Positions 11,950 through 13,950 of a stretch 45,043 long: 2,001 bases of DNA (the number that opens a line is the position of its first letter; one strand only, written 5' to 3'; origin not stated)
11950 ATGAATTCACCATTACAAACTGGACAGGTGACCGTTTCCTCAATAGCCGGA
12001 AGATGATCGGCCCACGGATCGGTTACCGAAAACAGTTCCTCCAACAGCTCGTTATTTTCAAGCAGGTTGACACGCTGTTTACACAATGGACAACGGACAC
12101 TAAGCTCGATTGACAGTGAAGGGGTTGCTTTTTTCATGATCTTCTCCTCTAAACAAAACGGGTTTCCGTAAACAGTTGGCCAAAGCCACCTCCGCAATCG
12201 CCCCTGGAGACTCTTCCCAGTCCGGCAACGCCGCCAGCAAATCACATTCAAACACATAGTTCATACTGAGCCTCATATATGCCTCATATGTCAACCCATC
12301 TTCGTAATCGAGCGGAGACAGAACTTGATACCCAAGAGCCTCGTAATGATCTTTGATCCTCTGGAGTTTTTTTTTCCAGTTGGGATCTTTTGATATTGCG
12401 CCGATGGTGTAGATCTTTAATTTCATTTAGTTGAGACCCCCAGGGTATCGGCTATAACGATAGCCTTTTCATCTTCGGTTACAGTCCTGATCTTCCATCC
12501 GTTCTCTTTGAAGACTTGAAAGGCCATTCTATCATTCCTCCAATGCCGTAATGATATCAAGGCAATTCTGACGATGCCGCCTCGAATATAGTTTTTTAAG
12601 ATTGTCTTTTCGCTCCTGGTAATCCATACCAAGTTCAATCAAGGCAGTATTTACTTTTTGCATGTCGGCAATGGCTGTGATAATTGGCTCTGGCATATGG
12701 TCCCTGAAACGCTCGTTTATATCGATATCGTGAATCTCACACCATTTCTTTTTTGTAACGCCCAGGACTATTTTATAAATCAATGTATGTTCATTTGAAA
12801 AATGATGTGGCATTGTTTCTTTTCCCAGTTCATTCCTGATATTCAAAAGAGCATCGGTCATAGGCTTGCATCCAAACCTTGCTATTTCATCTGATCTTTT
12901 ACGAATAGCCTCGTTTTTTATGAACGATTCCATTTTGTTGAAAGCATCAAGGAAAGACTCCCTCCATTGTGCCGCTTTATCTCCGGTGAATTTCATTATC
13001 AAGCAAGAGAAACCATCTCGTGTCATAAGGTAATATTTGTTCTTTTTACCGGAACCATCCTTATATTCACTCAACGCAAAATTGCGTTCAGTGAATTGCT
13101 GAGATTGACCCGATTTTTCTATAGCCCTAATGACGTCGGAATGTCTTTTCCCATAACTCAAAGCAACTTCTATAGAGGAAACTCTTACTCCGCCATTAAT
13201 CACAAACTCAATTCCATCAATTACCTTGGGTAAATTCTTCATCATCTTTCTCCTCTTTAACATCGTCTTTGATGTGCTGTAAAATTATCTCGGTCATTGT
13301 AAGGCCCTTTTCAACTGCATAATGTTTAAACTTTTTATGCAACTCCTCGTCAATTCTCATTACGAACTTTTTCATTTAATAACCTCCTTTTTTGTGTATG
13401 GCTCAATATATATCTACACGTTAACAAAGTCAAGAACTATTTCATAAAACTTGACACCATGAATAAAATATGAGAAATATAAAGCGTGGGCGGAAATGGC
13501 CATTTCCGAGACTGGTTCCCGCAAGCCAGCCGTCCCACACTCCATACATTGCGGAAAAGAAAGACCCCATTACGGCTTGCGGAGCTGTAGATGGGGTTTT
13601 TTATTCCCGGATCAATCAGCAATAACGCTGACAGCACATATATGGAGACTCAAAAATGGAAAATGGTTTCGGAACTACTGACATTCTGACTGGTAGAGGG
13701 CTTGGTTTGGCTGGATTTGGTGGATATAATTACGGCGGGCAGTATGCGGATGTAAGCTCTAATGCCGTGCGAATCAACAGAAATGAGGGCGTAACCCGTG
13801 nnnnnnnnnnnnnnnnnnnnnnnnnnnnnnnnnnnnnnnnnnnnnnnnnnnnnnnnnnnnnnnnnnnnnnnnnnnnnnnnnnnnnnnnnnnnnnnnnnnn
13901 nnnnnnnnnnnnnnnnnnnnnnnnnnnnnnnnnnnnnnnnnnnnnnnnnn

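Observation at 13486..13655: Candidate riboswitch-like attenuator (or sRNA) with a three-way junction and mutually exclusive pairings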

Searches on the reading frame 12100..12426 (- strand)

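Call 12: search_protein_families(library=pfam, proteins=[window:12100-12426:-], max_evalue=0.01)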
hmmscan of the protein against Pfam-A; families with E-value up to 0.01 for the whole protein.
window:12100-12426:- (108 aa): 2 families
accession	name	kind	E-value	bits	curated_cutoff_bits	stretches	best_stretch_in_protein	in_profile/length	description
PF14359.12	DUF4406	-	1.1e-16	61.4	22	1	4-91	2-90/91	Domain of unknown function (DUF4406)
PF05014.21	Nuc_deoxyrib_tr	-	0.0057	17.2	28.8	1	15-98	11-101/117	Nucleoside 2-deoxyribosyltransferase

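Call 13: search_protein_families(library=phrogs, proteins=[window:12100-12426:-], max_evalue=0.001)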
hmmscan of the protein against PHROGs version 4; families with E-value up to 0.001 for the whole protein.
window:12100-12426:- (108 aa): 3 families
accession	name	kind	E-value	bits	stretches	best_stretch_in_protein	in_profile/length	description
phrog_355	-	DNA, RNA and nucleotide metabolism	6.5e-20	72.6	1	2-100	74-179/249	nucleoside 2-deoxyribosyltransferase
phrog_5781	-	unknown function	1.1e-12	48.9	1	3-86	6-92/220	-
phrog_12019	-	other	9.5e-05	23.2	1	12-92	24-111/241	MazG-like pyrophosphatase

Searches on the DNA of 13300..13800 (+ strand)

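Call 4: search_rna_families(source=window, start=13300, end=13800, threshold=evalue, max_evalue=10, show_alignments=3)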
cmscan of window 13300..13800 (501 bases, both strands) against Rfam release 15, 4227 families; matches with E-value up to 10: 1.
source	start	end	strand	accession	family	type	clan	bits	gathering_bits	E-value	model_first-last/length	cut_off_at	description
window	13551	13610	+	RF00976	mir-583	Gene; miRNA;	-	18.4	80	0.57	1-62/62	no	mir-583 microRNA precursor family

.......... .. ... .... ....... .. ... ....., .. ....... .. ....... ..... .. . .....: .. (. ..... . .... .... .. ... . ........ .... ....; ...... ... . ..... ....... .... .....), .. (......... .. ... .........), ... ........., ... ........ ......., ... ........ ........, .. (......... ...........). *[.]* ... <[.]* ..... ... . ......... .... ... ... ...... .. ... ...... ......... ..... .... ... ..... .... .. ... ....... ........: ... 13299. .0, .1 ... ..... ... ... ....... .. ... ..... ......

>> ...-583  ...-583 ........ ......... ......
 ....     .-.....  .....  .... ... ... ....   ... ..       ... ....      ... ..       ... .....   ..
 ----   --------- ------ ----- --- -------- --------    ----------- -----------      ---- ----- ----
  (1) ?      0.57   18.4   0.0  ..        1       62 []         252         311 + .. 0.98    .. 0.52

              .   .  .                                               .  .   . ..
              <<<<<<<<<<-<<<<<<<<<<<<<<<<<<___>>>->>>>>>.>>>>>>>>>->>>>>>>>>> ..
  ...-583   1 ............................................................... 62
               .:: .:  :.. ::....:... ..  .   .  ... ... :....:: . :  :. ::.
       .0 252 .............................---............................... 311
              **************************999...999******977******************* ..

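Call 8: search_dna_similar(query=window:13380-13660:+, collection=phages, mode=distant, max_rows=40)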
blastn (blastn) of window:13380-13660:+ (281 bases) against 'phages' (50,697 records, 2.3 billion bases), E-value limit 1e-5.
No match.

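Call 9: search_dna_similar(query=window:13380-13660:+, collection=plasmids, mode=distant, max_rows=40)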
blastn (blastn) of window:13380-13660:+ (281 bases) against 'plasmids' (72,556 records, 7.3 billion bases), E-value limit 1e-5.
No match.

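Call 80: build_rna_model(alignment_id=A8, structure=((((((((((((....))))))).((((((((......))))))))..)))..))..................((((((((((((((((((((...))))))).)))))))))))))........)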
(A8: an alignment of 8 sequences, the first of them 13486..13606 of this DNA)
Model R1 built from alignment A8 (8 sequences, 125 columns); structure: as given.
model positions 121; base pairs 40; branch points 2; effective number of sequences 1.29; information 0.59 bits per position. Calibrated on 0.2 Mb of random sequence (short: E-values are rough).
structure used (alignment columns):
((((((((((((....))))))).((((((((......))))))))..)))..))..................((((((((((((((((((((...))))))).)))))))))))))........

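Call 81: search_with_rna_model(model_id=R1, sources=[window, L001, L003, L084, L085, L110, L113, L185, L186, L188, L189, L191, L192, L193], max_evalue=10, make_alignment=true)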
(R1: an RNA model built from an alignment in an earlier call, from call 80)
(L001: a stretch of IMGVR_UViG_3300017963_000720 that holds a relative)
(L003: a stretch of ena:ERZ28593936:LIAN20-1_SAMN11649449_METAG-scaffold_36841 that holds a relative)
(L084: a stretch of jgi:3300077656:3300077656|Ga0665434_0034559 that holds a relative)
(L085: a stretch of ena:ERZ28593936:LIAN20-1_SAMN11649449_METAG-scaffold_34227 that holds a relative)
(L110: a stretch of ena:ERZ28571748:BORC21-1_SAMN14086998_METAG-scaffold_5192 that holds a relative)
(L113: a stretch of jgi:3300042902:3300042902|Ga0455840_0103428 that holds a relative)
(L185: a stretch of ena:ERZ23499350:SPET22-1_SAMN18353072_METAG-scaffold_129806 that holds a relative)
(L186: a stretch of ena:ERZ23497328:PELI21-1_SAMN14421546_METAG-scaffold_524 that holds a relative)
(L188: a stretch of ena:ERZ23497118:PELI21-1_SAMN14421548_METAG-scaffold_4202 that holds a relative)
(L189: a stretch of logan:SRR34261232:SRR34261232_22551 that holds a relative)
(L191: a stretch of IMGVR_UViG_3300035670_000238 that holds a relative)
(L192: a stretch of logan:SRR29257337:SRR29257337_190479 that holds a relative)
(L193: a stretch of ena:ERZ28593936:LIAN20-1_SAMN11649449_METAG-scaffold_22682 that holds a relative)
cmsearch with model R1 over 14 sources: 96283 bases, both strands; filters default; matches with E-value up to 10: 15.
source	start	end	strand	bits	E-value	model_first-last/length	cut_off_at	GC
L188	705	824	+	134.5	2.5e-29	1-121/121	no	0.53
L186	3837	3956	+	133.5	4.3e-29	1-121/121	no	0.54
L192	1018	1138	+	130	2.8e-28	1-121/121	no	0.52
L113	226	346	+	129.2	4.4e-28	1-121/121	no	0.53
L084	2134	2254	+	129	4.8e-28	1-121/121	no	0.54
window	13486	13608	+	127.8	8.9e-28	1-121/121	no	0.54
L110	835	952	+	118.1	1.6e-25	1-121/121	no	0.56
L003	1314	1433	+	102.6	6.1e-22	1-121/121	no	0.49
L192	1083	1167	-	17.3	0.033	1-121/121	no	0.46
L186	3901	3985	-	16.7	0.045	1-121/121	no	0.42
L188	769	853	-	16.7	0.045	1-121/121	no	0.42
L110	897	980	-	16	0.066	1-121/121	no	0.45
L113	292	370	-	15.4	0.089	1-121/121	no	0.47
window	13553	13628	-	15.2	0.1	1-121/121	no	0.47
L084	2201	2277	-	13.4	0.26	1-121/121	no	0.49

Alignment A9: 15 matches aligned to the model, 138 columns, each read 5' to 3' on its own strand. Consensus structure (alignment columns), stored with it:
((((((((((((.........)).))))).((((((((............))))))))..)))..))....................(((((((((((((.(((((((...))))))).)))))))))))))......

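Call 82: search_with_rna_model(model_id=R1, sources=[window, L003, L084, L110, L113, L186, L188, L192], max_evalue=1e-10, make_alignment=true, show_alignments=0)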
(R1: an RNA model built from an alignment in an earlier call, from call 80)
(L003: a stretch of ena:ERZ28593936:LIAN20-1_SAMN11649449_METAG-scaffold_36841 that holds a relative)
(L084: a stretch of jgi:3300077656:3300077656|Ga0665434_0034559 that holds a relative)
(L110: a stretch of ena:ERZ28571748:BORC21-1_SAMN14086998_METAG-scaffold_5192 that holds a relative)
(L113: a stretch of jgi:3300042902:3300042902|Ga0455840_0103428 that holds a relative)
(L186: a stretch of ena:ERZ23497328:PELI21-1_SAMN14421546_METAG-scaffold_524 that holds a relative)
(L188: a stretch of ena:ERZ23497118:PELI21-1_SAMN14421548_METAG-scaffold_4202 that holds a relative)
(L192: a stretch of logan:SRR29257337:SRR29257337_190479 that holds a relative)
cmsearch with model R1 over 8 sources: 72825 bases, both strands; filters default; matches with E-value up to 1e-10: 8.
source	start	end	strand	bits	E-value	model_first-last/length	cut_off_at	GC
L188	705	824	+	134.5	1.9e-29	1-121/121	no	0.53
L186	3837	3956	+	133.5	3.2e-29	1-121/121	no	0.54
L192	1018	1138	+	130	2.1e-28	1-121/121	no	0.52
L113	226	346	+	129.2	3.3e-28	1-121/121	no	0.53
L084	2134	2254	+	129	3.6e-28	1-121/121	no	0.54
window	13486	13608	+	127.8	6.7e-28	1-121/121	no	0.54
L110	835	952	+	118.1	1.2e-25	1-121/121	no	0.56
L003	1314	1433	+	102.6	4.6e-22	1-121/121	no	0.49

Alignment A10: 8 matches aligned to the model, 126 columns, each read 5' to 3' on its own strand. Consensus structure (alignment columns), stored with it:
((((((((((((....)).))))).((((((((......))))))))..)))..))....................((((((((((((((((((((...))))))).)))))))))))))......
